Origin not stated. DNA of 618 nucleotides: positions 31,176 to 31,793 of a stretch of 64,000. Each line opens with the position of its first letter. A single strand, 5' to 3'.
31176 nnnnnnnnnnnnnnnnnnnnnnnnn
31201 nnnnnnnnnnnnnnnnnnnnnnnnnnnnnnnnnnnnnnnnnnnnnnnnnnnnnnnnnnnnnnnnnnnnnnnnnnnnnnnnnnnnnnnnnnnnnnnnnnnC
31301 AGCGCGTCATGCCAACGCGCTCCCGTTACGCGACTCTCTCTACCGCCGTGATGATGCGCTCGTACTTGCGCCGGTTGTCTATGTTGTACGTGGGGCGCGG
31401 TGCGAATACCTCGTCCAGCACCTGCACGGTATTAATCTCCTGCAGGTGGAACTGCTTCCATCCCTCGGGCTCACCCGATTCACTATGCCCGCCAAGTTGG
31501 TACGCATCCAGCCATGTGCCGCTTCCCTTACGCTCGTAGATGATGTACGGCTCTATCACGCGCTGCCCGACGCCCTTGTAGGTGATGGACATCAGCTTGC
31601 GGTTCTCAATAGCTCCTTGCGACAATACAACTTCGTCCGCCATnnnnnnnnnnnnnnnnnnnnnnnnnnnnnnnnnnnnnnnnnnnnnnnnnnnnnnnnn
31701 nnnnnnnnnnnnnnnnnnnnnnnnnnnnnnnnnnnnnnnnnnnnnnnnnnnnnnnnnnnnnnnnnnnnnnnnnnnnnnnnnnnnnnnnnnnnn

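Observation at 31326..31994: Two tandem paralogous stand-alone WYL-like proteins embedded in the methylmalonyl-CoA mutase/epimerase operon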

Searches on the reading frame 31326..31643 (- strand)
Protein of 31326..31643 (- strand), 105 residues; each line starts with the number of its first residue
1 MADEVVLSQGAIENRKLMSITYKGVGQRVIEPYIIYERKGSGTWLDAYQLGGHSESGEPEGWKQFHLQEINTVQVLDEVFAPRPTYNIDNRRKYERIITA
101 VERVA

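Call 3: search_protein_families(library=pfam, proteins=[window:31326-31643:-], max_evalue=10)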
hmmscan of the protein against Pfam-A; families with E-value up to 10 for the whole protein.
window:31326-31643:- (105 aa): 2 families
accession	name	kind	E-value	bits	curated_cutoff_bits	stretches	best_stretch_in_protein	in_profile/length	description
PF13280.12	WYL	-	0.0081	16.6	21.8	1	10-75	8-70/70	WYL domain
PF07273.18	DUF1439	-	0.23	11.7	25.9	1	21-100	63-141/152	Protein of unknown function (DUF1439)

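Call 4: search_protein_families(library=ncbifam, proteins=[window:31326-31643:-], max_evalue=10)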
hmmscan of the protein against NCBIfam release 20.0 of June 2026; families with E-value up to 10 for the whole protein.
window:31326-31643:- (105 aa): 0 families

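Call 6: find_homologous_proteins(query=window:31326-31643:-, max_evalue=0.001)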
Query window:31326-31643:- (105 aa): 1 proteins with E <= 0.001 among 3 candidates.
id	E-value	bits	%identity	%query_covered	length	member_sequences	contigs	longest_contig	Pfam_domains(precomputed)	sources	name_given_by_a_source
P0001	1.3e-63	230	100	100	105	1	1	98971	-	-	-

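Call 11: find_encoding_contigs(protein=P0001, flank=10000, max_places=6)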
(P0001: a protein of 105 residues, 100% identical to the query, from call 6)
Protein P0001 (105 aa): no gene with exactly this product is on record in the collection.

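Call 13: search_solved_structures(query=A1, max_evalue=10, show_alignments=3)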
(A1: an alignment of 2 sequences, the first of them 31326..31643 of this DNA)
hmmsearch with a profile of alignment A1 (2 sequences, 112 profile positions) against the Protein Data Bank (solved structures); distinct sequences matched with E-value up to 10: 0.

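Call 14: search_protein_families(library=padloc, proteins=[window:31326-31643:-], max_evalue=10)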
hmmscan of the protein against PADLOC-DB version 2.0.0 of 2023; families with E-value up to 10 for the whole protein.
window:31326-31643:- (105 aa): 2 families
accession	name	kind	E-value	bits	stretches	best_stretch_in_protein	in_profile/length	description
PDLC01652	WYL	-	7.2e-07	27.7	1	10-90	25-88/162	"CAS-I,CAS-II,CAS-III,CAS-IV,CAS-V,CAS-VI; associated_signaling"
PDLC02317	AbiEii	-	0.0076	13.2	1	11-88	318-385/396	AbiEii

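Call 15: search_protein_families(library=phrogs, proteins=[window:31326-31643:-], max_evalue=10)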
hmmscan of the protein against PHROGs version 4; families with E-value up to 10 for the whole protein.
window:31326-31643:- (105 aa): 1 family
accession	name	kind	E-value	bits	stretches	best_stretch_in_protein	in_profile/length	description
phrog_13105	-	unknown function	0.076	13.6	1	7-85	151-225/239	-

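Call 17: search_protein_representatives(alignment_id=A1)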
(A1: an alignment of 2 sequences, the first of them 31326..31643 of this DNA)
Query: 2 sequences, 112 profile positions. Proteins with E-value up to 0.001 (for the whole library): 1176; up to 1e-10: 83; up to 1e-30: 1. The best 150 are listed.
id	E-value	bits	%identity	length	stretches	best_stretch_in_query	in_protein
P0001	4.2e-53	194.4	-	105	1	6-112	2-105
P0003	2.9e-30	120.9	-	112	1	13-108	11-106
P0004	5.3e-19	84.6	-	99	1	9-106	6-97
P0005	3.3e-18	82.0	-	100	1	13-107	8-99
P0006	1.6e-17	79.9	-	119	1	14-106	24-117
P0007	9.1e-17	77.4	-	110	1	28-112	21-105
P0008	1.2e-16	77.0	-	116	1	14-103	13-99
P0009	5.1e-16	75.0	-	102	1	13-106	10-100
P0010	2.6e-15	72.7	-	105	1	13-106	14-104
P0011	3.2e-15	72.4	-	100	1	4-108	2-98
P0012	6.5e-15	71.4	-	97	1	13-99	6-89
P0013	8.2e-15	71.1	-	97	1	13-98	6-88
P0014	1.1e-14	70.7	-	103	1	13-109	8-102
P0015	1.1e-14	70.7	-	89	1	27-108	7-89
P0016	1.1e-14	70.6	-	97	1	14-99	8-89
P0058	1.2e-11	60.9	-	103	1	13-103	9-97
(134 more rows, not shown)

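Call 20: search_protein_families(library=pfam, alignment_id=A2, max_evalue=0.01)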
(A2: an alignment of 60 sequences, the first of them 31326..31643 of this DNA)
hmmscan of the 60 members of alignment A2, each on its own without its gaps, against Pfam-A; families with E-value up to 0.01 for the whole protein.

A. member 1, window:31326-31643:- (105 aa): 1 family
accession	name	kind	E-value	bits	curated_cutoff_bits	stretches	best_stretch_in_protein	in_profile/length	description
PF13280.12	WYL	-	0.0081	16.6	21.8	0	10-75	8-70/70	WYL domain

B. families by the number of members that match (of 60 scanned): 1 family
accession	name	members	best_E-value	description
PF13280.12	WYL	39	3e-07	WYL domain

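Call 21: find_homologous_proteins(query=A2, max_evalue=0.001)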
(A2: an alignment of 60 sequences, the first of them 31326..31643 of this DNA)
Query A2 (60 sequences) (105 aa, profile of the alignment): 14 proteins with E <= 0.001 among 962 candidates.
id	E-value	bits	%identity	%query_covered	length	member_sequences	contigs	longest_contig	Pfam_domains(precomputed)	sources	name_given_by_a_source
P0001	6.1e-29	118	100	100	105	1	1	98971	-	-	-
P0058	8.6e-26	108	26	89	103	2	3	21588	PF13280.13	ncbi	ncbi:MAG: WYL domain-containing protein [Thermoleophilaceae bacterium]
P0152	8.8e-24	101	30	80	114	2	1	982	PF13280.13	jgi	jgi:hypothetical protein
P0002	3.5e-23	99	31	87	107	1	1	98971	-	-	-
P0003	1.5e-22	97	29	87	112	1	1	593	-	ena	-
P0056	1.3e-21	94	32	90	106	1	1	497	PF13280.13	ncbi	-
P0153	2.1e-21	94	31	71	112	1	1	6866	-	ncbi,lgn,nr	ncbi:MAG: hypothetical protein EXR67_07740 [Dehalococcoidia bacterium]|nr:hypothetical protein [Deha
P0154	7.0e-20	89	30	87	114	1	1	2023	-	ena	-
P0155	1.3e-19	88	-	-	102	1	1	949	-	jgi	jgi:predicted DNA-binding transcriptional regulator YafY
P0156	1.6e-19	88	28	73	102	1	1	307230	PF13280.13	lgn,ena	-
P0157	6.0e-19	86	29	86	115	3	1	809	-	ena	-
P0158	3.1e-17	80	34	87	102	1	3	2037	PF13280.13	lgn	-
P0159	1.9e-16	78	31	87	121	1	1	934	-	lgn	-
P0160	1.3e-7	49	32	76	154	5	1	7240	-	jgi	jgi:hypothetical protein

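Call 24: find_encoding_contigs(protein=P0156, flank=8000, max_places=3)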
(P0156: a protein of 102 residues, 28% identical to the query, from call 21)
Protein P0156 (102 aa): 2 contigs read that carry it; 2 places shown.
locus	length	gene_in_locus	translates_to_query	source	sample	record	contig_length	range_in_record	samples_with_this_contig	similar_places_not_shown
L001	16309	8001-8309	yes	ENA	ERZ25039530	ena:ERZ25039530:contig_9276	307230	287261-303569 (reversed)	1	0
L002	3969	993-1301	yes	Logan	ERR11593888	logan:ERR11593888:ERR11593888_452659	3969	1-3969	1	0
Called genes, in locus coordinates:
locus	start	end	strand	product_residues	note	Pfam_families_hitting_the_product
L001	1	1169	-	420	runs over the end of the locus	-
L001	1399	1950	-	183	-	PF01161:PBP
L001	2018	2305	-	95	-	-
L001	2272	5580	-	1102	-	PF06283:ThuA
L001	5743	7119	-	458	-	-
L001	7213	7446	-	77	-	-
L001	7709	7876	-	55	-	-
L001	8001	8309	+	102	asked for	PF13280:WYL (weak)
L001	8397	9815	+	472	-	PF13289:SIR2_2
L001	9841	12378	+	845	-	PF02463:SMC_N, PF13175:AAA_15, PF13476:AAA_23, PF13304:AAA_21 (faint)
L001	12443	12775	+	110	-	-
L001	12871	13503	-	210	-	-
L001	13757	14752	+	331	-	PF00579:tRNA-synt_1b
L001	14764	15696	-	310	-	PF01545:Cation_efflux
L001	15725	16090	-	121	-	-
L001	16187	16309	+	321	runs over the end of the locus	PF01370:Epimerase, PF04321:RmlD_sub_bind (weak), PF05368:NmrA (faint), PF13460:NAD_binding_10, PF16363:GDP_Man_Dehyd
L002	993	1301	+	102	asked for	PF13280:WYL (weak)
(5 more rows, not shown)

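Call 25: find_encoding_contigs(protein=P0058, flank=8000, max_places=3)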
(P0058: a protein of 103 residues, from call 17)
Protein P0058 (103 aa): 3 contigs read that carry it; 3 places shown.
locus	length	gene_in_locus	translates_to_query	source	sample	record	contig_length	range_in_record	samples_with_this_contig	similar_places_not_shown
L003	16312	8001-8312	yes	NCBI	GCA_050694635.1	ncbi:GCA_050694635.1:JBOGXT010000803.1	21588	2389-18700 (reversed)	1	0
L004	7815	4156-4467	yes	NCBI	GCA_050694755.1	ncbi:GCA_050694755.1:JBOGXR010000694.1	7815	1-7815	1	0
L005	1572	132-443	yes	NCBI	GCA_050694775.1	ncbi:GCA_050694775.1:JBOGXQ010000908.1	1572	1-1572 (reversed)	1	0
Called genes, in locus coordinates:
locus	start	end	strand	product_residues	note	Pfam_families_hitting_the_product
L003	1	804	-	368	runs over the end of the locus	PF00583:Acetyltransf_1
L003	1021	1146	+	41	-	-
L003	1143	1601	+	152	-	PF13577:SnoaL_4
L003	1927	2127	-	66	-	-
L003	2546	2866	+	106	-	PF00491:Arginase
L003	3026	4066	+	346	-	PF01547:SBP_bac_1, PF13416:SBP_bac_8, PF13343:SBP_bac_6 (faint)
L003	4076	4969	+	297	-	PF00528:BPD_transp_1 (faint)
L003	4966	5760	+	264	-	PF00528:BPD_transp_1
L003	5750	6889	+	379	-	PF00005:ABC_tran, PF08402:TOBE_2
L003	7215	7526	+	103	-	-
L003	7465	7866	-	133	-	-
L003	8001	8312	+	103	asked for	PF13280:WYL (faint)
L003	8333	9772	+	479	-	-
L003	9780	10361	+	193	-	-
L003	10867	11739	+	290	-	-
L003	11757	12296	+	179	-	-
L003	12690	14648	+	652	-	PF01590:GAF (faint), PF00672:HAMP, PF00990:GGDEF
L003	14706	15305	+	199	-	-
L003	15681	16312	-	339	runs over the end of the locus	PF00768:Peptidase_S11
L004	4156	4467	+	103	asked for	PF13280:WYL (faint)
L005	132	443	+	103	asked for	PF13280:WYL (faint)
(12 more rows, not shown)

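Call 26: find_encoding_contigs(protein=P0153, flank=8000, max_places=3)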
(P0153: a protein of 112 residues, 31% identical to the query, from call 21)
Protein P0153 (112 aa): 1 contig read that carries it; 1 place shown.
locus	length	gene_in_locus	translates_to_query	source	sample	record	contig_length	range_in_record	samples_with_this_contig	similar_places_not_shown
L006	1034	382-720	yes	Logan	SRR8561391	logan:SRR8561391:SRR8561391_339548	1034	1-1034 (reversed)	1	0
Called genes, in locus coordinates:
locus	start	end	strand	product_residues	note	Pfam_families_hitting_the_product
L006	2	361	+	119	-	?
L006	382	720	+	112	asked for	-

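Call 27: find_encoding_contigs(protein=P0160, flank=8000, max_places=3)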
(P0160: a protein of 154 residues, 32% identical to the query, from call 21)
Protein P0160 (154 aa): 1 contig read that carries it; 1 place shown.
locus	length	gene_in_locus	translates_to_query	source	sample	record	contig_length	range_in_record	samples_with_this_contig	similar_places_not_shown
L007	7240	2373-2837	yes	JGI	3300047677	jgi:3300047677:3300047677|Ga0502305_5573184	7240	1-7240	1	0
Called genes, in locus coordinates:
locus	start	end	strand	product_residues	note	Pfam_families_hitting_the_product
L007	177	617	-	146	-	PF00903:Glyoxalase, PF18029:Glyoxalase_6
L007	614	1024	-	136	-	PF13577:SnoaL_4, PF13474:SnoaL_3, PF14534:DUF4440, PF12680:SnoaL_2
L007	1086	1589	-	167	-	-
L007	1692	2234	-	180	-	PF00903:Glyoxalase, PF13669:Glyoxalase_4 (weak)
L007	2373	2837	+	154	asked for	-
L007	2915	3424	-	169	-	PF01124:MAPEG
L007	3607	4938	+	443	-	PF13229:Beta_helix (faint)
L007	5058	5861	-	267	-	PF03328:HpcH_HpaI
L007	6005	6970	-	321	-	PF00126:HTH_1, PF03466:LysR_substrate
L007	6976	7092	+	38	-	-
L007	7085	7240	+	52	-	?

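Call 28: find_encoding_contigs(protein=P0003, flank=8000, max_places=3)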
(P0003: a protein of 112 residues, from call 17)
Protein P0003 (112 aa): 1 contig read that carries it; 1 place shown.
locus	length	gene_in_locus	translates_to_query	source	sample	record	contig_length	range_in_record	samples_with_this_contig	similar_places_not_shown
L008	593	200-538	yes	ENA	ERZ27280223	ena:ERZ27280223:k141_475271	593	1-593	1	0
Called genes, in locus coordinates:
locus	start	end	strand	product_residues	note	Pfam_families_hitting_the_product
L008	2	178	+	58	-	?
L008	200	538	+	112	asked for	-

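Call 35: find_encoding_contigs(protein=P0154, flank=8000, max_places=3)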
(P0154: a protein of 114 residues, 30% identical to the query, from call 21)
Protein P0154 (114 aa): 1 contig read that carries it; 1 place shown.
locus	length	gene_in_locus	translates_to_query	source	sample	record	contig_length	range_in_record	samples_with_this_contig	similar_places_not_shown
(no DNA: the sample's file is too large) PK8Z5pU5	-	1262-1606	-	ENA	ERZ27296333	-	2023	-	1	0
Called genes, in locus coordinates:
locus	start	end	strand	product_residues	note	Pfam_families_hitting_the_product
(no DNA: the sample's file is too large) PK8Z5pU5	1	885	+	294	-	?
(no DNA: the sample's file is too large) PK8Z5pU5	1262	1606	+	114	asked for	-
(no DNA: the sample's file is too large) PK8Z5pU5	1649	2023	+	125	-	?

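Call 36: find_encoding_contigs(protein=P0159, flank=8000, max_places=3)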
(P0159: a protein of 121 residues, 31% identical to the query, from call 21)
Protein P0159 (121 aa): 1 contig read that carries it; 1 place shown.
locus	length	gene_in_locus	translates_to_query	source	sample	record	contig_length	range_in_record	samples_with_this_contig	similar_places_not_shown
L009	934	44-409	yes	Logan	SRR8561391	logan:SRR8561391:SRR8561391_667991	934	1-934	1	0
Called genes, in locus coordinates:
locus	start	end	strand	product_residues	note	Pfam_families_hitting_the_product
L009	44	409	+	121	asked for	-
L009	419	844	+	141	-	PF00903:Glyoxalase, PF13468:Glyoxalase_3, PF13669:Glyoxalase_4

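Call 37: find_encoding_contigs(protein=P0157, flank=8000, max_places=3)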
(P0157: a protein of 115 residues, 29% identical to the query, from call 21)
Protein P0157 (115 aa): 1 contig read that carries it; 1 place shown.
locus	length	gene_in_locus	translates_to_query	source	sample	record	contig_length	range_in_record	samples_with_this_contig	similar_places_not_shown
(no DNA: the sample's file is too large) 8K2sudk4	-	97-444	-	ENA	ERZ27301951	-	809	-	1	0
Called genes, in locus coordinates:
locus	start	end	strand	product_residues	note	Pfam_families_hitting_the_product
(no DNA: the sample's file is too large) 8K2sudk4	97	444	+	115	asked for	-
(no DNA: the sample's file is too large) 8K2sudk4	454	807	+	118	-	?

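Call 56: search_solved_structures(query=A2, max_evalue=10, show_alignments=4)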
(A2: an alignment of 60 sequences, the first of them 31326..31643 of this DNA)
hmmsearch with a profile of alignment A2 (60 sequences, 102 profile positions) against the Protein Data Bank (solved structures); distinct sequences matched with E-value up to 10: 7.
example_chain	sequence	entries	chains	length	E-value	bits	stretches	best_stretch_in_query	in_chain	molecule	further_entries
7qfz_A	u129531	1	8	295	0.019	18.1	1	6-79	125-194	WYL domain-containing protein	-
2f5i_A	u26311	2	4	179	0.4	13.8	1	44-79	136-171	Diamine acetyltransferase 1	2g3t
3bj7_A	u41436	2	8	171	0.7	13.1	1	44-69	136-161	Diamine acetyltransferase 1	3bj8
2fxf_A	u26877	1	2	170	0.74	13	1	44-69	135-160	Diamine acetyltransferase 1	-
2b4d_A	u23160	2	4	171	0.74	13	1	44-69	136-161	Diamine acetyltransferase 1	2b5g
2b3u_A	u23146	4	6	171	0.74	13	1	44-69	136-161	Diamine acetyltransferase 1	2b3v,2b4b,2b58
2jev_A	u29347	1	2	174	0.76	13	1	44-69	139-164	DIAMINE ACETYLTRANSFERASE 1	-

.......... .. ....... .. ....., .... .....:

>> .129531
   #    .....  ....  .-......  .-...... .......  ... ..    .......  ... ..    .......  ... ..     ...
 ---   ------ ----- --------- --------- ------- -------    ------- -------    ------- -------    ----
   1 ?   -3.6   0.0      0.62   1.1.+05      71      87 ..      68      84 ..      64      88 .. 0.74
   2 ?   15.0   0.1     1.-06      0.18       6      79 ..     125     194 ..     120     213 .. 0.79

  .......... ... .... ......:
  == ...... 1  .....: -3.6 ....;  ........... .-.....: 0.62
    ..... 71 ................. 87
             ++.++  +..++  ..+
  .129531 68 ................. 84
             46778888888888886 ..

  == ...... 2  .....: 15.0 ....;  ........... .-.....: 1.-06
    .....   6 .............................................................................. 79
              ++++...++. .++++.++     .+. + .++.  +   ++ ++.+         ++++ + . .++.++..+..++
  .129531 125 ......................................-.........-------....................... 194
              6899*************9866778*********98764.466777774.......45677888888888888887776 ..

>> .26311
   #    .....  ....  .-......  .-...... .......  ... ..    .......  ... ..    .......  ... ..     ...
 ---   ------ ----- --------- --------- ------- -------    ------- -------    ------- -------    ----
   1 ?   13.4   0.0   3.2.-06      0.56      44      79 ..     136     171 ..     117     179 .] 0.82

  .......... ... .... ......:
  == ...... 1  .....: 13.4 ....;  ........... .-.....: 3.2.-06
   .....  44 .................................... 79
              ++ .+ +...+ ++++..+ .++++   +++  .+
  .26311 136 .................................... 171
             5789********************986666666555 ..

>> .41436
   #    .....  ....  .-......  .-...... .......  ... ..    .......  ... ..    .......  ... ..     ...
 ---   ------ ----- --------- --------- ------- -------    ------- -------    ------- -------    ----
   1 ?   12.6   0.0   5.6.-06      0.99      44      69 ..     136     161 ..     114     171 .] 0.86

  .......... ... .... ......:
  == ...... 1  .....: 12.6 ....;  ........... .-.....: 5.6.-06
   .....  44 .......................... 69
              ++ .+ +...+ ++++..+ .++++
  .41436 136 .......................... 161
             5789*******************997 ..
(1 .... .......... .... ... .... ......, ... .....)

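Call 64: predict_structure(alignment_id=A5)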
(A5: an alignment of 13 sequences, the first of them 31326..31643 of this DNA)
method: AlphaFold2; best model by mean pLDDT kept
length: 105 residues; sequences in the alignment: 13
mean_pLDDT: 88.2   pTM: 0.81
mean pLDDT of the five models: 88.2, 87.3, 87.3, 86.7, 86.5
residues with pLDDT >= 90: 68; 70-90: 27; 50-70: 9; < 50: 1
segments of 3 or more residues with pLDDT < 50: none
pLDDT, mean of each block of 10 residues (from residue 1): 87 96 90 93 94 69 94 96 86 87 68
secondary structure, 60 per line:
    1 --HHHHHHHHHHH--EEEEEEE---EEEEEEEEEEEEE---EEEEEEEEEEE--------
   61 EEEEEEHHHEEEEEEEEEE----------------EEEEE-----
elements in order: H3-13 E16-22 E26-38 E42-52 E61-66 E70-79 E96-100

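Call 68: fold_search(model_id=the predicted structure, library=pdb)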
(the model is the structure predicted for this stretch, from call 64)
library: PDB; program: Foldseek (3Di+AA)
matches with E <= 10: 432; with E <= 0.001: 0
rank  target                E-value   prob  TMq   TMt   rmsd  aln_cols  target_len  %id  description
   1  6sj9_B                1.4e-03  1.00  0.65  0.12   2.6        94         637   19  Proteasome accessory factor B/C (PafBC) of Arthrobacter aurescens (released 2019-10-16)
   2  9cu3_B                3.2e-03  1.00  0.61  0.34   3.7        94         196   20  Allosteric mechanism of DriD transcription activator (released 2025-04-23)
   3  9pfv_Q                4.0e-03  1.00  0.59  0.21   3.2        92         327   21  The cryo-EM structure of C. crescentus DriD-ssDNA-RNAP-Sigma73-CCNA_03891/CCNA_01149 promoter transcription activation (released 2026-02-25)
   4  8tp8_A                5.6e-03  1.00  0.61  0.22   3.0        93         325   20  Structure of the C. crescentus WYL-activator, DriD, bound to ssDNA and cognate DNA (released 2023-11-29)
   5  7tzv_M                5.9e-03  1.00  0.60  0.35   3.2        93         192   20  Structure of DriD C-domain bound to 9mer ssDNA (released 2022-06-01)
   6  8tp8_D                5.9e-03  1.00  0.59  0.21   3.6        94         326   22  Structure of the C. crescentus WYL-activator, DriD, bound to ssDNA and cognate DNA (released 2023-11-29)
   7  7tzv_A                7.0e-03  1.00  0.64  0.37   3.2        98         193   18  Structure of DriD C-domain bound to 9mer ssDNA (released 2022-06-01)
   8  8tpk_A                8.2e-03  1.00  0.63  0.22   3.5        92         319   18  P6522 crystal form of C. crescentus DriD-ssDNA-DNA complex (released 2023-11-29)
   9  9pfq_Q                8.7e-03  1.00  0.59  0.21   3.6        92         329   22  The cryo-EM structure of C. crescentus DriD-ssDNA-RNAP-Sigma73-bapE promoter transcription activation complex (released 2026-02-25)
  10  6sj9_A                1.1e-02  1.00  0.66  0.12   2.5        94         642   19  Proteasome accessory factor B/C (PafBC) of Arthrobacter aurescens (released 2019-10-16)
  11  8tp8_B                1.3e-02  1.00  0.60  0.21   3.3        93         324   20  Structure of the C. crescentus WYL-activator, DriD, bound to ssDNA and cognate DNA (released 2023-11-29)
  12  9cu3_A                1.5e-02  1.00  0.61  0.34   3.2        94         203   19  Allosteric mechanism of DriD transcription activator (released 2025-04-23)
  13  6z1p_At               1.2e-01  0.89  0.45  0.28   9.3       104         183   12  Structure of the mitochondrial ribosome from Tetrahymena thermophila (released 2020-06-24)
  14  9evs_1Q               1.7e-01  0.91  0.45  0.40   7.5        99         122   10  Structure of the flowering plant mitoribosome with P-site tRNA (released 2025-09-03)
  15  9l5r_d                1.9e-01  0.72  0.36  0.43   5.2        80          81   14  Cryo-EM structure of the thermophile spliceosome (state ILS) (released 2025-03-12)
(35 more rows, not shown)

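Call 72: find_related_loci(query=A7, collection=metagenome_contigs, flank=6000)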
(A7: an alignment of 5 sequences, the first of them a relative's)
Query A7 (89 aa) in metagenome_contigs; peptide patterns used: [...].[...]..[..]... (x = any residue, [..] = any of these).
17 stretches matched a pattern, but none encodes a relative of the query by tblastn (E <= 1e-3).

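Call 73: search_dna_similar(query=window:31326-31643:-, collection=plasmids, mode=protein, max_evalue=0.001, max_rows=30)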
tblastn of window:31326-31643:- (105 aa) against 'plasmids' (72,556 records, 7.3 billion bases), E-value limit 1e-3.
Records with a match: 4; places in all: 4; records where one place covers at least 80% of the query: 1.
Best place of each record, by identity: <60% 4.
By first word of the organism name: Aliarcobacter 1; Deinococcus 1; Chelatococcus 1; Rhizobium 1.
By predicted mobility (MOB-suite, as given by PLSDB): non-mobilizable 4.
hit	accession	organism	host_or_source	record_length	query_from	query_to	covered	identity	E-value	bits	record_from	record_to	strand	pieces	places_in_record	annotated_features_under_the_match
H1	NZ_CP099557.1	Aliarcobacter cryaerophilus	Chicken meat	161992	11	92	78%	36.9%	2e-5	49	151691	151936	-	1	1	WYL domain-containing protein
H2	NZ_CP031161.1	Deinococcus wulumuqiensis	cell culture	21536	11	86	72%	38.2%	3e-8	56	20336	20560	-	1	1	WYL domain-containing protein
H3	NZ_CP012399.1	Chelatococcus sp. CO-6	whole organism,Shengli Oilfield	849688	7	99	89%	29.8%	7e-4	44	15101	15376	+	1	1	hypothetical protein | NnrS family protein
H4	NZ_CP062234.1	Rhizobium sp. TH2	Sainfoin,pure bacterial culture,Nodule ...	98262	18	98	77%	34.1%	3e-6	51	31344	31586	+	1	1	WYL domain-containing protein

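Call 74: search_dna_similar(query=window:31326-31643:-, collection=phages, mode=protein, max_evalue=0.001, max_rows=30)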
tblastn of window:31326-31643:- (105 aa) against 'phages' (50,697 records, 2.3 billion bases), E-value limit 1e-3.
No match.
